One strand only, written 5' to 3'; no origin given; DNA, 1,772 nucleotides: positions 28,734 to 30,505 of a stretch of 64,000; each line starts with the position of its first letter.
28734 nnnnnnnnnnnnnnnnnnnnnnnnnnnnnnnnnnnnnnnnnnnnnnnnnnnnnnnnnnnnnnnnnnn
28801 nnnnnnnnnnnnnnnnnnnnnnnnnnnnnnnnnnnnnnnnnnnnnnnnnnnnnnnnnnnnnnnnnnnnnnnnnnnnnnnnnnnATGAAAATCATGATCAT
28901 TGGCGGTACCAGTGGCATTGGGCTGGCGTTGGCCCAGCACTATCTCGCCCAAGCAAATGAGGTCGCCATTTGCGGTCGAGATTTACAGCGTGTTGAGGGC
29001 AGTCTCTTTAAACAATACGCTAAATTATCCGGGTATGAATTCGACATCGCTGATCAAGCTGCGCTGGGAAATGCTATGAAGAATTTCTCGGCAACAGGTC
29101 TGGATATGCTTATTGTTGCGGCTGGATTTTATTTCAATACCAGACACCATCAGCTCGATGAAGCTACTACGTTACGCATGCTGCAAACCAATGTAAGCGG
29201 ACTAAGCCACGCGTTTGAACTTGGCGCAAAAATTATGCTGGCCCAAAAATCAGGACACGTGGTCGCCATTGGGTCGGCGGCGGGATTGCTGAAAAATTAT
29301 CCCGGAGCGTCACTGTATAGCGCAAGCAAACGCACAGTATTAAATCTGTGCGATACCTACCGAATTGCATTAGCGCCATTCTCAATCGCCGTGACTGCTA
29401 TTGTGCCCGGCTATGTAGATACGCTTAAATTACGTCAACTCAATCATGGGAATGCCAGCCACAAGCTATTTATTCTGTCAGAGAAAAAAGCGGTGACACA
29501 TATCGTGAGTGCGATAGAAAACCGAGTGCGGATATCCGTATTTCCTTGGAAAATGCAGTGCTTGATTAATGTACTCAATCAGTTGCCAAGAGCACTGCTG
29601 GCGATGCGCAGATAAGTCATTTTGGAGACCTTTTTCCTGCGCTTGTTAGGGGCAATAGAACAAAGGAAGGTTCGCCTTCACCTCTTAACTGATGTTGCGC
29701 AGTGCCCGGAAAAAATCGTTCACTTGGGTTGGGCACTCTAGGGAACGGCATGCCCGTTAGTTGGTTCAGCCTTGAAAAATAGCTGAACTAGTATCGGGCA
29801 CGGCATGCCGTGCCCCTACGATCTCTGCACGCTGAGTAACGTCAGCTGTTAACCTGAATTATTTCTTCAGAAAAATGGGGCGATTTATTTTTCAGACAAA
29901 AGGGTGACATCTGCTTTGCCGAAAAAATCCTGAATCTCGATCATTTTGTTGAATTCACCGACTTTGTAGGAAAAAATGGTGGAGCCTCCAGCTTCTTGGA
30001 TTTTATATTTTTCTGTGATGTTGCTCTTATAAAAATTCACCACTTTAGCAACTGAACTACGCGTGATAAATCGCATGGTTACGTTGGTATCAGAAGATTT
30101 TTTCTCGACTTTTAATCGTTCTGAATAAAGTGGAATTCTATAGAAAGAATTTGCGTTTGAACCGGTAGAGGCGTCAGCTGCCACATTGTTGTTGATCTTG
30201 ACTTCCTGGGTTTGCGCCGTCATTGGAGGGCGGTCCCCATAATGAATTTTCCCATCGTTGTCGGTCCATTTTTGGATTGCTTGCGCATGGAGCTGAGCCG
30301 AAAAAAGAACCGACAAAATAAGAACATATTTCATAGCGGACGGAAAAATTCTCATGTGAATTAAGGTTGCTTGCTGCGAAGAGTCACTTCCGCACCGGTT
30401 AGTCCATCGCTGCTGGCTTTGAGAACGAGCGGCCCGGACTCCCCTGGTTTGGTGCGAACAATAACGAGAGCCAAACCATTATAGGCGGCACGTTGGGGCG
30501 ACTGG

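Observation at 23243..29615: ynbABCD-like orphan phospholipid pathway, rearranged and extended by patatin-like and SDR genes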

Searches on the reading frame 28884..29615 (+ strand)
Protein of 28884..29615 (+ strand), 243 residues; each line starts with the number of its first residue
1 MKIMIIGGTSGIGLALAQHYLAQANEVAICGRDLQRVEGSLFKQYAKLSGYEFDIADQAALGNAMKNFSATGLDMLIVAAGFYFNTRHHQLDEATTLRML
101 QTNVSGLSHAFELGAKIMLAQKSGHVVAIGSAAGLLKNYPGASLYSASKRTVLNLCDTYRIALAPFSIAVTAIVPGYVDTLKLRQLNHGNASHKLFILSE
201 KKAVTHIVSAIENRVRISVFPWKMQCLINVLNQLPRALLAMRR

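Call 3: search_protein_families(library=pfam, proteins=[window:28884-29615:+], max_evalue=0.01)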
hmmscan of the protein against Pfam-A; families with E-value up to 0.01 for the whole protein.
window:28884-29615:+ (243 aa): 4 families
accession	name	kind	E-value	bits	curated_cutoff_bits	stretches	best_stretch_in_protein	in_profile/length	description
PF00106.31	adh_short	-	4.7e-33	114.7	26.6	1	3-187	3-191/195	short chain dehydrogenase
PF13561.12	adh_short_C2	-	6.3e-19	68.9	27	1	10-190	6-188/236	Enoyl-(Acyl carrier protein) reductase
PF08659.16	KR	-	1.8e-07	31.7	22.6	1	4-156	4-160/180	KR domain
PF01370.27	Epimerase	-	4.8e-05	23.3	20.9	1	3-160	1-157/240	NAD dependent epimerase/dehydratase family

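Call 4: search_protein_families(library=ncbifam, proteins=[window:28884-29615:+], max_evalue=0.01)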
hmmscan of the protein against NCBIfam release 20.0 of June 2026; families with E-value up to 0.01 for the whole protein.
window:28884-29615:+ (243 aa): 192 families (the best 25 are shown)
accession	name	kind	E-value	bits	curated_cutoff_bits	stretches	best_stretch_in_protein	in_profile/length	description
NF005437.0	PRK07024.1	equivalog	5.8e-41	140.6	266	1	2-239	6-243/259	SDR family oxidoreductase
NF005878.0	PRK07825.1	subfamily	3.6e-29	102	287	1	3-238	12-244/278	short chain dehydrogenase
NF006099.0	PRK08251.1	equivalog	1.7e-27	96.3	253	1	2-239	6-246/250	SDR family oxidoreductase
NF009466.0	PRK12826.1-2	subfamily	3e-25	89.1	222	1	2-186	5-195/248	3-oxoacyl-ACP reductase FabG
NF004765.0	PRK06101.1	equivalog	1.2e-23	83.5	406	1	3-237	4-229/241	SDR family oxidoreductase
NF005489.0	PRK07102.1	equivalog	1.3e-23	83.8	267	1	2-238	3-237/243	SDR family oxidoreductase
NF005559.1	PRK07231.1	subfamily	2.3e-23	83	215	1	3-187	7-195/249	glucose 1-dehydrogenase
NF006073.0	PRK08219.1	equivalog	4.1e-23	82.3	218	1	3-188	6-184/227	SDR family oxidoreductase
NF005594.0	PRK07326.1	equivalog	4.6e-23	82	271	1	3-180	9-188/237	SDR family oxidoreductase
NF004825.0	PRK06181.1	equivalog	6.2e-23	81.4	215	1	3-226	9-243/268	SDR family oxidoreductase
NF009468.0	PRK12826.1-4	equivalog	9.4e-23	81.2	318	1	3-188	10-200/256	SDR family oxidoreductase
NF006123.0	PRK08267.1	equivalog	1.5e-22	80.1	261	1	2-217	4-226/261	SDR family oxidoreductase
NF004198.0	PRK05653.1-3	equivalog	1.7e-22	80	296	1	3-184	10-195/248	3-oxoacyl-ACP reductase FabG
NF005067.0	PRK06484.1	equivalog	1.7e-22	79.7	713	1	3-187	12-200/524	short chain dehydrogenase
NF004202.0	PRK05653.2-2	equivalog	3.7e-22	79.1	333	1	2-186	9-198/259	3-oxoacyl-ACP reductase FabG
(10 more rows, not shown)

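Call 51: find_homologous_proteins(query=window:28884-29615:+, max_evalue=1e-20)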
Query window:28884-29615:+ (243 aa): 393 proteins with E <= 1e-20 among 3296 candidates; the best 120 are listed.
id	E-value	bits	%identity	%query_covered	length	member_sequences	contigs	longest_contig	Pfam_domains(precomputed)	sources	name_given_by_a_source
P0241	3.5e-153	526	100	100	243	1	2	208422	PF08659.17,PF13561.13,PF00106.32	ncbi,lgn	-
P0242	1.2e-101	357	69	100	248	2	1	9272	PF08659.17,PF13561.13,PF00106.32,PF01370.28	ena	-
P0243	4.4e-99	349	66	100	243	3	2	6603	PF08659.17,PF13561.13,PF00106.32,PF01370.28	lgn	-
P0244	4.0e-98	346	71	94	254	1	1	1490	PF08659.17,PF13561.13,PF00106.32,PF01370.28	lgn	-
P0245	1.4e-97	344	67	100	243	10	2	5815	PF08659.17,PF13561.13,PF00106.32,PF01370.28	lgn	-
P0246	2.7e-97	343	65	100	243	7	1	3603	PF08659.17,PF13561.13,PF00106.32,PF01370.28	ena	-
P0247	5.5e-97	342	68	100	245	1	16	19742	PF08659.17,PF13561.13,PF00106.32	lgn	-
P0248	1.1e-96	341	69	100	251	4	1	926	PF08659.17,PF13561.13,PF00106.32,PF01370.28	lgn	-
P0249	1.6e-96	340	65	100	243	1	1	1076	PF08659.17,PF13561.13,PF00106.32,PF01370.28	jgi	jgi:short-subunit dehydrogenase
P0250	6.7e-96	338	65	100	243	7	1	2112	PF08659.17,PF13561.13,PF00106.32,PF01370.28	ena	-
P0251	2.1e-95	337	64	100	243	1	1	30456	PF08659.17,PF13561.13,PF00106.32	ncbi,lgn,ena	-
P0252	2.3e-95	337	64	100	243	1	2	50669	PF08659.17,PF13561.13,PF00106.32,PF01370.28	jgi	jgi:NADP-dependent 3-hydroxy acid dehydrogenase YdfG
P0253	2.9e-95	336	67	100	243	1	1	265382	PF08659.17,PF13561.13,PF00106.32,PF01370.28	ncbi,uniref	ncbi:SDR family NAD(P)-dependent oxidoreductase [Undibacterium sp. Ji83W]|uniref:SDR family NAD(P)-d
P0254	3.3e-95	336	68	99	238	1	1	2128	PF08659.17,PF13561.13,PF13460.13,PF00106.32,PF01370.28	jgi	jgi:short-subunit dehydrogenase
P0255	7.3e-95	335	64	94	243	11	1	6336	PF08659.17,PF13561.13,PF00106.32,PF01370.28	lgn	-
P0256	7.5e-95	335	64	100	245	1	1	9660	PF08659.17,PF13561.13,PF00106.32,PF01370.28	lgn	-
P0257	1.9e-94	334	66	100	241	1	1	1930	PF08659.17,PF13561.13,PF00106.32,PF01370.28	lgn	-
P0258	2.1e-94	334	63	95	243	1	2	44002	PF08659.17,PF13561.13,PF00106.32,PF01370.28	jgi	jgi:short-subunit dehydrogenase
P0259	2.2e-94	333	64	100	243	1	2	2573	PF08659.17,PF13561.13,PF00106.32,PF01370.28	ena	-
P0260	2.3e-94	333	67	100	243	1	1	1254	PF08659.17,PF13561.13,PF00106.32,PF01370.28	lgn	-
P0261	2.4e-94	333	64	100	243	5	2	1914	PF08659.17,PF13561.13,PF00106.32,PF01370.28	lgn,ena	-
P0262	2.6e-94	333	65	100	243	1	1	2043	PF08659.17,PF13561.13,PF00106.32,PF01370.28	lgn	-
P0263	3.0e-94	333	67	99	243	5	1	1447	PF08659.17,PF13561.13,PF00106.32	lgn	-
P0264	1.5e-93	331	63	100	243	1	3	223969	PF08659.17,PF13561.13,PF00106.32,PF01370.28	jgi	jgi:short-subunit dehydrogenase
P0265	1.6e-93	331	64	100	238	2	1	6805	PF08659.17,PF13561.13,PF00106.32,PF01370.28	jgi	jgi:short-subunit dehydrogenase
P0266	1.7e-93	331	65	97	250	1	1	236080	PF08659.17,PF13561.13,PF00106.32,PF01370.28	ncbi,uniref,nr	ncbi:SDR family NAD(P)-dependent oxidoreductase [Rhodoferax saidenbachensis]|uniref:NADP-dependent 3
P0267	1.9e-93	330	63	96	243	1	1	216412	PF08659.17,PF13561.13,PF00106.32,PF01370.28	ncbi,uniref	ncbi:SDR family NAD(P)-dependent oxidoreductase [Undibacterium sp. TJN19]|uniref:SDR family NAD(P)-d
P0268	2.0e-93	330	66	100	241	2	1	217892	PF08659.17,PF13561.13,PF00106.32,PF01370.28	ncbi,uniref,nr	ncbi:SDR family NAD(P)-dependent oxidoreductase [Solimicrobium silvestre]|uniref:Short-chain dehydro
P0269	3.1e-93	330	65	95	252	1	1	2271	PF08659.17,PF13561.13,PF00106.32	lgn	-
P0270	4.5e-93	329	66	97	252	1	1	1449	PF08659.17,PF13561.13,PF00106.32,PF01370.28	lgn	-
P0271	4.9e-93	329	64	97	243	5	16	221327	PF08659.17,PF13561.13,PF00106.32,PF01370.28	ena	-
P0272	5.0e-93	329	65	100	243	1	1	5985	PF08659.17,PF13561.13,PF00106.32,PF01370.28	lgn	-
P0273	7.1e-93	328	65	98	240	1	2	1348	PF08659.17,PF13561.13,PF00106.32,PF01370.28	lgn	-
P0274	7.6e-93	328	65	97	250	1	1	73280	PF08659.17,PF13561.13,PF00106.32,PF01370.28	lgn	-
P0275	8.1e-93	328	65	100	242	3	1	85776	PF08659.17,PF13561.13,PF00106.32,PF01370.28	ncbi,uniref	ncbi:SDR family NAD(P)-dependent oxidoreductase [Variovorax sp. HJSM1_2]|uniref:SDR family NAD(P)-de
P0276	9.3e-93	328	67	100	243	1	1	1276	PF08659.17,PF13561.13,PF00106.32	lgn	-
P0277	1.0e-92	328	62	100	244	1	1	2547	PF08659.17,PF13561.13,PF00106.32,PF01370.28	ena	-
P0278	1.1e-92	328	65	100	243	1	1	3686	PF08659.17,PF13561.13,PF00106.32,PF01370.28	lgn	-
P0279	1.2e-92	328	63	100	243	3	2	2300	PF08659.17,PF13561.13,PF00106.32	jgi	jgi:short-subunit dehydrogenase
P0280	1.2e-92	328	65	100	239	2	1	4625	PF08659.17,PF13561.13,PF00106.32,PF01370.28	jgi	jgi:short-subunit dehydrogenase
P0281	1.4e-92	328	62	100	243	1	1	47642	PF08659.17,PF13561.13,PF00106.32,PF01370.28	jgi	jgi:NADP-dependent 3-hydroxy acid dehydrogenase YdfG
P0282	1.8e-92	327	64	100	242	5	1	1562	PF08659.17,PF13561.13,PF13460.13,PF00106.32,PF01370.28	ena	-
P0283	2.3e-92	327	65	100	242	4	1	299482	PF08659.17,PF13561.13,PF00106.32,PF01370.28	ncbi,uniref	ncbi:SDR family NAD(P)-dependent oxidoreductase [Undibacterium sp. Ji49W]|uniref:SDR family NAD(P)-d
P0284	3.5e-92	326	66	100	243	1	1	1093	PF08659.17,PF13561.13,PF00106.32,PF01370.28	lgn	-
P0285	3.6e-92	326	65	100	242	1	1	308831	PF08659.17,PF13561.13,PF00106.32,PF01370.28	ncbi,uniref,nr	ncbi:SDR family NAD(P)-dependent oxidoreductase [Undibacterium sp. CY18W]|uniref:SDR family NAD(P)-d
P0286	3.9e-92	326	62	100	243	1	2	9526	PF08659.17,PF13561.13,PF00106.32,PF01370.28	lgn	-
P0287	4.0e-92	326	68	99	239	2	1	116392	PF08659.17,PF13561.13,PF00106.32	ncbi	-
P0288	4.6e-92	326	65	100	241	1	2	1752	PF08659.17,PF13561.13,PF00106.32,PF01370.28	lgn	-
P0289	4.7e-92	326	63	100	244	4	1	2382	PF08659.17,PF13561.13,PF00106.32,PF01370.28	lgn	-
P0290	4.7e-92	326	66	99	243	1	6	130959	PF08659.17,PF13561.13,PF00106.32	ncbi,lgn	-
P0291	4.9e-92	326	65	99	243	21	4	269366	PF08659.17,PF13561.13,PF00106.32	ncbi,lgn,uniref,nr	ncbi:SDR family NAD(P)-dependent oxidoreductase [Undibacterium umbellatum]|uniref:SDR family NAD(P)-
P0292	7.2e-92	325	63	95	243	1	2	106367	PF08659.17,PF13561.13,PF00106.32,PF01370.28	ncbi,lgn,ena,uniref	ncbi:SDR family NAD(P)-dependent oxidoreductase [Rhodoferax sp.]|uniref:SDR family NAD(P)-dependent 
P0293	7.2e-92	325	65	100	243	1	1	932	PF08659.17,PF13561.13,PF00106.32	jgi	jgi:short-subunit dehydrogenase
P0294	1.3e-91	324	65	97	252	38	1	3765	PF08659.17,PF13561.13,PF13460.13,PF00106.32,PF01370.28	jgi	jgi:NADP-dependent 3-hydroxy acid dehydrogenase YdfG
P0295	1.5e-91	324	67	97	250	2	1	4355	PF08659.17,PF13561.13,PF00106.32,PF01370.28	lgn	-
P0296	1.9e-91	324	66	97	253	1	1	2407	PF08659.17,PF13561.13,PF00106.32,PF01370.28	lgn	-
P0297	2.3e-91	324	64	94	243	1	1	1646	PF08659.17,PF13561.13,PF00106.32,PF01370.28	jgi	jgi:short-subunit dehydrogenase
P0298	2.6e-91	323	63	100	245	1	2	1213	PF08659.17,PF13561.13,PF00106.32,PF01370.28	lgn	-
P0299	2.8e-91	323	65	97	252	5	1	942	PF08659.17,PF13561.13,PF00106.32,PF01370.28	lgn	-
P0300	3.0e-91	323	64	99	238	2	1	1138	PF08659.17,PF13561.13,PF00106.32,PF01370.28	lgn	-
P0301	3.1e-91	323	64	99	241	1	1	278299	PF08659.17,PF13561.13,PF00106.32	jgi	jgi:NADP-dependent 3-hydroxy acid dehydrogenase YdfG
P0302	8.4e-91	322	64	94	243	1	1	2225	PF08659.17,PF13561.13,PF00106.32,PF01370.28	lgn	-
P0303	8.5e-91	322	65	100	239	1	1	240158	PF08659.17,PF13561.13,PF00106.32,PF01370.28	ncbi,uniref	ncbi:SDR family NAD(P)-dependent oxidoreductase [Undibacterium sp. Di27W]|uniref:SDR family NAD(P)-d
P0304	1.2e-90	321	66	100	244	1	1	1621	PF08659.17,PF13561.13,PF00106.32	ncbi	-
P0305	1.2e-90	321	63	100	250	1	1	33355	PF08659.17,PF13561.13,PF00106.32,PF01370.28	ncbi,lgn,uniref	ncbi:SDR family NAD(P)-dependent oxidoreductase [Undibacterium sp.]|uniref:SDR family NAD(P)-depende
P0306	1.2e-90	321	64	100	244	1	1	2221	PF08659.17,PF13561.13,PF00106.32,PF01370.28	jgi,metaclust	metaclust:\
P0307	1.5e-90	321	63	100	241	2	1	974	PF08659.17,PF13561.13,PF00106.32,PF01370.28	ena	-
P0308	1.6e-90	321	64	100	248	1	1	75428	PF08659.17,PF13561.13,PF00106.32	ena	-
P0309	1.6e-90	321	62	100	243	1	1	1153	PF08659.17,PF13561.13,PF00106.32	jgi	jgi:NADP-dependent 3-hydroxy acid dehydrogenase YdfG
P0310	2.0e-90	320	64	97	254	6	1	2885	PF08659.17,PF13561.13,PF00106.32,PF01370.28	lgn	-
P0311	2.6e-90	320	64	97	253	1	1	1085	PF08659.17,PF13561.13,PF00106.32,PF01370.28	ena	-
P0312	4.9e-90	319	62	100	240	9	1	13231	PF08659.17,PF13561.13,PF13460.13,PF00106.32,PF01370.28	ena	-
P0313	5.8e-90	319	64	100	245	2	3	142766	PF08659.17,PF13561.13,PF00106.32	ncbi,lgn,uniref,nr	ncbi:SDR family NAD(P)-dependent oxidoreductase [Undibacterium sp. TS12]|uniref:SDR family NAD(P)-de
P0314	6.1e-90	319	65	100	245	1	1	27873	PF08659.17,PF13561.13,PF00106.32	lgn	-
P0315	8.6e-90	318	65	97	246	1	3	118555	PF13561.13,PF00106.32,PF01370.28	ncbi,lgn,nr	nr:SDR family NAD(P)-dependent oxidoreductase [uncultured Rhodoferax sp.]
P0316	9.3e-90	318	63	100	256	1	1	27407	PF08659.17,PF13561.13,PF00106.32,PF01370.28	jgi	jgi:short-subunit dehydrogenase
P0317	1.4e-89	318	62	100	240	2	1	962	PF08659.17,PF13561.13,PF00106.32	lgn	-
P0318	1.6e-89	318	62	100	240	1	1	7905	PF08659.17,PF13561.13,PF00106.32,PF01370.28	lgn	-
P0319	1.8e-89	317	62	96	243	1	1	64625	PF08659.17,PF13561.13,PF00106.32,PF01370.28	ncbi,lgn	ncbi:MAG: SDR family NAD(P)-dependent oxidoreductase [Pseudomonadota bacterium]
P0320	2.0e-89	317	63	96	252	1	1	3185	PF08659.17,PF13561.13,PF00106.32,PF01370.28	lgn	-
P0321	2.5e-89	317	64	95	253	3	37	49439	PF08659.17,PF13561.13,PF00106.32,PF01370.28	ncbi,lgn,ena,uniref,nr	ncbi:SDR family NAD(P)-dependent oxidoreductase [uncultured Rhodoferax sp.]|uniref:SDR family NAD(P)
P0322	2.5e-89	317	63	100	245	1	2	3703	PF08659.17,PF13561.13,PF00106.32,PF01370.28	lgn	-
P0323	2.7e-89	317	63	97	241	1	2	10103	PF08659.17,PF13561.13,PF00106.32,PF01370.28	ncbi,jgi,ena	-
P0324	2.8e-89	317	60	94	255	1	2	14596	PF13561.13,PF00106.32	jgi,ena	-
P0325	3.1e-89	317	63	95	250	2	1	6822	PF08659.17,PF13561.13,PF13460.13,PF00106.32,PF01370.28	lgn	-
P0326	5.5e-89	316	64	100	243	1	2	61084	PF08659.17,PF13561.13,PF00106.32,PF01370.28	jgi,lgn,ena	-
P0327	9.6e-89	315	62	98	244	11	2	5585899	PF08659.17,PF13561.13,PF00106.32,PF01370.28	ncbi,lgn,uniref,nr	ncbi:SDR family NAD(P)-dependent oxidoreductase [Collimonas pratensis]|uniref:Short chain dehydrogen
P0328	1.6e-88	314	62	98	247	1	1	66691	PF08659.17,PF13561.13,PF00106.32,PF01370.28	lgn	-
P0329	2.7e-88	314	64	100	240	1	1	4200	PF08659.17,PF13561.13,PF00106.32,PF01370.28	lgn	-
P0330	3.9e-88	313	62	100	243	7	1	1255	PF08659.17,PF13561.13,PF00106.32,PF01370.28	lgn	-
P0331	2.9e-87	310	63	97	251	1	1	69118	PF08659.17,PF13561.13,PF00106.32,PF01370.28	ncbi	ncbi:MAG: SDR family NAD(P)-dependent oxidoreductase [Rhodoferax sp.]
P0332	3.0e-87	310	61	100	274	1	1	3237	PF08659.17,PF13561.13,PF00106.32,PF01370.28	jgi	jgi:short-subunit dehydrogenase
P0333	5.1e-87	309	61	100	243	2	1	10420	PF08659.17,PF13561.13,PF00106.32,PF01370.28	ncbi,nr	ncbi:MAG: SDR family NAD(P)-dependent oxidoreductase [Burkholderiales bacterium]|nr:SDR family NAD(P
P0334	1.1e-86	308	62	99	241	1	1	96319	PF08659.17,PF13561.13,PF00106.32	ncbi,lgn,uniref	ncbi:MAG: SDR family NAD(P)-dependent oxidoreductase [Collimonas sp.]|uniref:SDR family NAD(P)-depen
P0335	1.4e-86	308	61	94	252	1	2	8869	PF08659.17,PF13561.13,PF00106.32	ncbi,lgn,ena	-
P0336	1.4e-86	308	63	98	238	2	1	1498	PF08659.17,PF13561.13,PF00106.32,PF01370.28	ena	-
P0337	2.7e-86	307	61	100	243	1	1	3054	PF08659.17,PF13561.13,PF00106.32,PF01370.28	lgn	-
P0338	2.8e-86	307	63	100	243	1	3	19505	PF13561.13,PF00106.32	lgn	-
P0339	1.4e-85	305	62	99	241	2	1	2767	PF08659.17,PF13561.13,PF00106.32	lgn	-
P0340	1.6e-85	304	60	94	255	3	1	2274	PF13561.13,PF00106.32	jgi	-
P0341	2.4e-85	304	58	94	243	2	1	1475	PF08659.17,PF13561.13,PF00106.32,PF01370.28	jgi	jgi:short-subunit dehydrogenase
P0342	5.0e-85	303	60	100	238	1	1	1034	PF08659.17,PF13561.13,PF13460.13,PF00106.32,PF01370.28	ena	-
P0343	5.8e-85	303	60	99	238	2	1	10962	PF13561.13,PF00106.32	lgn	-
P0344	1.6e-84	301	57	100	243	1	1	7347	PF08659.17,PF13561.13,PF00106.32,PF01370.28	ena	-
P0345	3.3e-84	300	59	100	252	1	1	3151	PF08659.17,PF13561.13,PF00106.32,PF01370.28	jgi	jgi:NADP-dependent 3-hydroxy acid dehydrogenase YdfG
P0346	5.5e-84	299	60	100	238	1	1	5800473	PF08659.17,PF13561.13,PF13460.13,PF00106.32,PF01370.28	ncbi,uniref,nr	ncbi:hypothetical protein RD110_21110 [Rhodoferax koreense]|uniref:Short-chain dehydrogenase n=1 Tax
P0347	8.4e-84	299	63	98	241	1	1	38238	PF08659.17,PF13561.13,PF00106.32,PF01370.28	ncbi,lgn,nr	ncbi:SDR family NAD(P)-dependent oxidoreductase [Oxalobacteraceae bacterium]|nr:SDR family NAD(P)-de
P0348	5.5e-83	296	58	100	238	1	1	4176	PF08659.17,PF13561.13,PF13460.13,PF00106.32,PF01370.28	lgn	-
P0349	6.5e-83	296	59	95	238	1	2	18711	PF08659.17,PF13561.13,PF13460.13,PF00106.32,PF01370.28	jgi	jgi:short-subunit dehydrogenase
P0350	2.0e-82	294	59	98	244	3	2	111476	PF08659.17,PF13561.13,PF00106.32,PF01370.28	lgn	-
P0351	2.9e-81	291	60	100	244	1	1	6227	PF08659.17,PF13561.13,PF00106.32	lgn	-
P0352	4.5e-81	290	58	100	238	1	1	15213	PF08659.17,PF13561.13,PF13460.13,PF00106.32,PF01370.28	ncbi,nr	ncbi:MAG: hypothetical protein JWQ88_1276 [Rhodoferax sp.]|nr:hypothetical protein [Rhodoferax sp.]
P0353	1.6e-80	288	58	100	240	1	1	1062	PF13561.13,PF00106.32,PF01370.28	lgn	-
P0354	1.7e-80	288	57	100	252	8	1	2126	PF08659.17,PF13561.13,PF00106.32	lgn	-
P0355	1.8e-80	288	60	100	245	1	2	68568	PF08659.17,PF13561.13,PF00106.32,PF01370.28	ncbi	ncbi:MAG: SDR family NAD(P)-dependent oxidoreductase [Pseudomonadota bacterium]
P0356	1.9e-80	288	57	100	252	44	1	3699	PF08659.17,PF13561.13,PF00106.32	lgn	-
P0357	3.0e-80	287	58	95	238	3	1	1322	PF08659.17,PF13561.13,PF00106.32,PF01370.28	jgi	-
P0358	3.6e-80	287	58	95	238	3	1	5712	PF08659.17,PF13561.13,PF00106.32,PF01370.28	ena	-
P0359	4.1e-80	287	57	100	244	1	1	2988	PF08659.17,PF13561.13,PF00106.32,PF01370.28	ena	-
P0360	7.5e-80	286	58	96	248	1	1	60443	PF08659.17,PF13561.13,PF13460.13,PF00106.32,PF01370.28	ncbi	ncbi:MAG: SDR family NAD(P)-dependent oxidoreductase [Pseudomonadota bacterium]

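Call 80: search_protein_families(library=padloc, proteins=[window:28884-29615:+], max_evalue=0.01)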
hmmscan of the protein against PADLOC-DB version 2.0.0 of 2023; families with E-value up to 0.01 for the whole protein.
window:28884-29615:+ (243 aa): 0 families

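Call 81: search_solved_structures(query=window:28884-29615:+, max_evalue=1e-10, show_alignments=0)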
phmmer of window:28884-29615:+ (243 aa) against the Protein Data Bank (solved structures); distinct sequences matched with E-value up to 1e-10: 40.
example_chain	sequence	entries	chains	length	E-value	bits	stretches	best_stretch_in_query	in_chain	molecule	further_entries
5itv_A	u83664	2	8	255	4.5e-18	69.1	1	3-182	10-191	Dihydroanticapsin 7-dehydrogenase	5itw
3pk0_A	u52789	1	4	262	4.4e-16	62.6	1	3-183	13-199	Short-chain dehydrogenase/reductase SDR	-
6ci9_A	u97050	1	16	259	5.8e-15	58.9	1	4-186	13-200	3-oxoacyl-[acyl-carrier-protein] reductase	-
6ci8_A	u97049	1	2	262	6e-15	58.9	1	4-186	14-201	3-oxoacyl-[acyl-carrier-protein] reductase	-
5t2u_A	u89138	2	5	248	8.6e-15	58.4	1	4-180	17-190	Oxidoreductase, short chain dehydrogenase/reductase family protein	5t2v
3rih_A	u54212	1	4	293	2e-14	57.2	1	3-182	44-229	short chain dehydrogenase or reductase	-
5unl_A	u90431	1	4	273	6e-14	55.6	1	2-191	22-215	3-ketoacyl-ACP reductase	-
3awd_A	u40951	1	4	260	1.4e-13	54.4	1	4-182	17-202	Putative polyol dehydrogenase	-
4avy_A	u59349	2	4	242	1.5e-13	54.3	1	2-180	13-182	PROBABLE SHORT-CHAIN DEHYDROGENASE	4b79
2jah_A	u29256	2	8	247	3e-13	53.4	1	4-188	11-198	CLAVULANIC ACID DEHYDROGENASE | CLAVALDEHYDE DEHYDROGENASE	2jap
1zem_A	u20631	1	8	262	3e-13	53.4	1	4-179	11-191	xylitol dehydrogenase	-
5ovj_A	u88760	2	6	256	4.2e-13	52.9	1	3-197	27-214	3-oxoacyl-[acyl-carrier-protein] reductase FabG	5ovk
4iuy_A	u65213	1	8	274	4.7e-13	52.7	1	3-180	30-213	Short chain dehydrogenase/reductase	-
5ovl_A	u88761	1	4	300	6.8e-13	52.2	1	3-196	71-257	3-oxoacyl-[acyl-carrier-protein] reductase FabG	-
3vc7_A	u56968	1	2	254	1e-12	51.6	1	2-180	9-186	Putative oxidoreductase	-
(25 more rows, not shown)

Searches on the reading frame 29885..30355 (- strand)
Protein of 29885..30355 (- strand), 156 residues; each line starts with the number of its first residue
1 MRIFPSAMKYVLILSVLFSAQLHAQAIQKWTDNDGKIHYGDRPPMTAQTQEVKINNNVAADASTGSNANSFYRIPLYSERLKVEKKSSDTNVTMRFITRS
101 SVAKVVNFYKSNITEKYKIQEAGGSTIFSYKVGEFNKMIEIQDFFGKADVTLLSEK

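Call 55: search_protein_families(library=pfam, proteins=[window:29885-30355:-], max_evalue=0.001)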
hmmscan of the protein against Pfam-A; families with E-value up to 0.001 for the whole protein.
window:29885-30355:- (156 aa): 1 family
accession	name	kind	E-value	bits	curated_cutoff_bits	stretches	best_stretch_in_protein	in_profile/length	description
PF13511.11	DUF4124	-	9.8e-10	39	22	1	15-64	2-52/56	Domain of unknown function (DUF4124)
